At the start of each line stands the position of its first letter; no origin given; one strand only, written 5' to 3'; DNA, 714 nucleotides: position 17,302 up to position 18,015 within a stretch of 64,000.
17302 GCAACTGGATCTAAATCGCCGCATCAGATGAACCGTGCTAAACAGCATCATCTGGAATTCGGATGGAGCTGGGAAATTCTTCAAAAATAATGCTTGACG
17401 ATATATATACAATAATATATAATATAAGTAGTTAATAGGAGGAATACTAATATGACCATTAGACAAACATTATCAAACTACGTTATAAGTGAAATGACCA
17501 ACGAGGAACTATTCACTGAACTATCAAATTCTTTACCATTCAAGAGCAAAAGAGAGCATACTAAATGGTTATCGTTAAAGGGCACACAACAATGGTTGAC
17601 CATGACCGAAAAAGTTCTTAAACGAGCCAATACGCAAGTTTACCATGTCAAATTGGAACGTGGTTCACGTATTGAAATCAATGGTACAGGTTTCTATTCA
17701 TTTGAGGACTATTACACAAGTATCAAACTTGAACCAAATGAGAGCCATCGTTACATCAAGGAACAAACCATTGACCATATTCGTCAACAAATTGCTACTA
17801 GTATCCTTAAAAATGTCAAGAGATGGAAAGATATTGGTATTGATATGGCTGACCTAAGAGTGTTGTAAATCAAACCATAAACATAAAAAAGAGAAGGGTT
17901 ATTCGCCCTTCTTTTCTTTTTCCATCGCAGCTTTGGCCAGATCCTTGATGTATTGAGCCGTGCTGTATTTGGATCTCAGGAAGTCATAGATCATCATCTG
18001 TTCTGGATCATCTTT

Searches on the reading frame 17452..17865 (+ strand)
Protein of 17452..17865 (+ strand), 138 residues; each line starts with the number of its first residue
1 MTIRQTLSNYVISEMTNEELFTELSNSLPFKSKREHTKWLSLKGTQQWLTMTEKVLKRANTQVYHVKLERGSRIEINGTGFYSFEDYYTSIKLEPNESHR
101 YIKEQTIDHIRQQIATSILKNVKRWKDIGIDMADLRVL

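Call 19: find_related_loci(query=window:17452-17865:+, collection=viral_contigs, flank=6000)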
Query window:17452-17865:+ (138 aa) in viral_contigs; peptide patterns used: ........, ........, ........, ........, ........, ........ (x = any residue, [..] = any of these).
13 stretches matched a pattern, but none encodes a relative of the query by tblastn (E <= 1e-3).
